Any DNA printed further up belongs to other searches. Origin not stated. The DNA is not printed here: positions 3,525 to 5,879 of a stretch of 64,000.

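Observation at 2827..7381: Acyl-CoA ligase co-transcribed with a lone cytoplasmic bis-MGD-type molybdoenzyme, next to mobA: candidate aryl-CoA (de)hydroxylase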

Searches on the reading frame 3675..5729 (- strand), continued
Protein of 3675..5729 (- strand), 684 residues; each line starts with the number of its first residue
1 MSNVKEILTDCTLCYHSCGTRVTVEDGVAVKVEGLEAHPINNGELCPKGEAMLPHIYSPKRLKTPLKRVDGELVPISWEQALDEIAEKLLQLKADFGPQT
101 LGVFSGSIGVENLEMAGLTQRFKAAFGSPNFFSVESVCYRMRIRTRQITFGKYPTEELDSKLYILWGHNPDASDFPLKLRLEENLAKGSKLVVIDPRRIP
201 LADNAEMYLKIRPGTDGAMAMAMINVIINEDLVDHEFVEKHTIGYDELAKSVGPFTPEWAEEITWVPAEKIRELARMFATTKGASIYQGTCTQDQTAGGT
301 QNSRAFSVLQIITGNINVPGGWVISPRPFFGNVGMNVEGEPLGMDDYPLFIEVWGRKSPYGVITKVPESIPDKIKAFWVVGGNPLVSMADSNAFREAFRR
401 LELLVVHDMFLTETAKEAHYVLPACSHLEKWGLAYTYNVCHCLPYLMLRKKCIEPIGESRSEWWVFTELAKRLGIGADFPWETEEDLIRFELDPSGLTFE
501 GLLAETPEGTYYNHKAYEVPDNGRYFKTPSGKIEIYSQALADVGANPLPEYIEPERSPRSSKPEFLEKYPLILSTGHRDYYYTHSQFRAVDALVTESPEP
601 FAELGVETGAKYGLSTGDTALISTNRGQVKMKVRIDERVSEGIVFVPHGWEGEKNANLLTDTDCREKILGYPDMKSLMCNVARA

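Call 86: search_protein_representatives(protein=window:3675-5729:-)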
Query: 684 residues. Proteins with E-value up to 0.001 (for the whole library): 22517; up to 1e-10: 9718; up to 1e-30: 2712. The best 150 are listed.
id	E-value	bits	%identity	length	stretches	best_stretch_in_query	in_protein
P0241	8.0e-285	962.9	61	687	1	3-683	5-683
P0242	5.8e-167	573.4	42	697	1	4-684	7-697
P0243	1.1e-155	536.1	41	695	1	7-683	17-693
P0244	2.1e-146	505.4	73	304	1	5-302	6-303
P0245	2.5e-143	495.3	39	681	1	7-684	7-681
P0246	1.8e-142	492.4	40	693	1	7-683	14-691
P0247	1.6e-140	485.9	40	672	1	6-683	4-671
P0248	1.1e-138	479.9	38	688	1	5-684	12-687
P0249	4.3e-136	471.3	40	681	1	7-682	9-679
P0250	4.3e-136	471.3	44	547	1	148-681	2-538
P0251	1.8e-134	466.0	38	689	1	10-684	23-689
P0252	1.0e-132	460.2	38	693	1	8-682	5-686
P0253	1.8e-131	456.0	38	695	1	6-681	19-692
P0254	2.6e-131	455.5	39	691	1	6-684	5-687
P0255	8.6e-130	450.5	38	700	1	7-682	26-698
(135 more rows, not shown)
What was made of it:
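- The whole core collapses to one representative at 50% clustering (call 86).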

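Call 91: search_protein_families(library=pfam, alignment_id=A4, max_evalue=0.00001)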
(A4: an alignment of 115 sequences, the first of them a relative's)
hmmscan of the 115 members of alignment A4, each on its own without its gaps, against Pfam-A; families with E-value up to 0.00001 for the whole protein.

A. member 1, L001:3902-5053:- (383 aa): 8 families
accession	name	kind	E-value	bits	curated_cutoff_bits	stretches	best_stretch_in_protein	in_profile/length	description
PF02754.22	CCG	-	2.9e-36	123.9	20.6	2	270-357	1-84/85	Cysteine-rich domain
PF13183.11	Fer4_8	-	2e-11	44.7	27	1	23-81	3-68/68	4Fe-4S dicluster domain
PF13187.11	Fer4_9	-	5.3e-09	36.4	27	1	24-80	1-50/52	4Fe-4S dicluster domain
PF13534.11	Fer4_17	-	4e-08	34.1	22.2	1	25-81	2-60/61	4Fe-4S dicluster domain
PF13237.11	Fer4_10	-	1.1e-07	32.1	25.5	1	23-78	7-53/53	4Fe-4S dicluster domain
PF25160.1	LdpA_Fe-S-bd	-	1.4e-07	31.6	27.6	0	17-44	20-47/49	LdpA Fe-S cluster-binding domain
PF12838.12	Fer4_7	-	8.9e-07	29.7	27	1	25-81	2-52/52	4Fe-4S dicluster domain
PF13484.11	Fer4_16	-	1.2e-06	29.6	30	0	22-38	50-66/66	4Fe-4S double cluster binding domain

B. families by the number of members that match (of 115 scanned): 129 families (the first 25 are shown)
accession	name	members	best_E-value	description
PF12838.12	Fer4_7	7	2.2e-13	4Fe-4S dicluster domain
PF07690.21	MFS_1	5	4.3e-57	Major Facilitator Superfamily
PF03480.18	DctP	5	1.7e-50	Bacterial extracellular solute-binding protein, family 7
PF13237.11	Fer4_10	5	3.9e-10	4Fe-4S dicluster domain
PF01314.23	AFOR_C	4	2.6e-101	Aldehyde ferredoxin oxidoreductase, domains 2 & 3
PF06808.19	DctM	4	1.4e-98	Tripartite ATP-independent periplasmic transporter, DctM component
PF00501.34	AMP-binding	4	1.1e-82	AMP-binding enzyme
PF02730.20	AFOR_N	4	1.7e-78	Aldehyde ferredoxin oxidoreductase, N-terminal domain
PF00005.33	ABC_tran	4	5.1e-29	ABC transporter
PF04290.18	DctQ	4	1.3e-21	Tripartite ATP-independent periplasmic transporters, DctQ component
PF13193.12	AMP-binding_C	4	2e-15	AMP-binding enzyme C-terminal domain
PF07728.20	AAA_5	4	1.9e-11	AAA domain (dynein-related subfamily)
PF13187.11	Fer4_9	4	3.8e-10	4Fe-4S dicluster domain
PF00158.32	Sigma54_activat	3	1.4e-71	Sigma-54 interaction domain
PF06779.20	MFS_4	3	2.4e-41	Uncharacterised MFS-type transporter YbfB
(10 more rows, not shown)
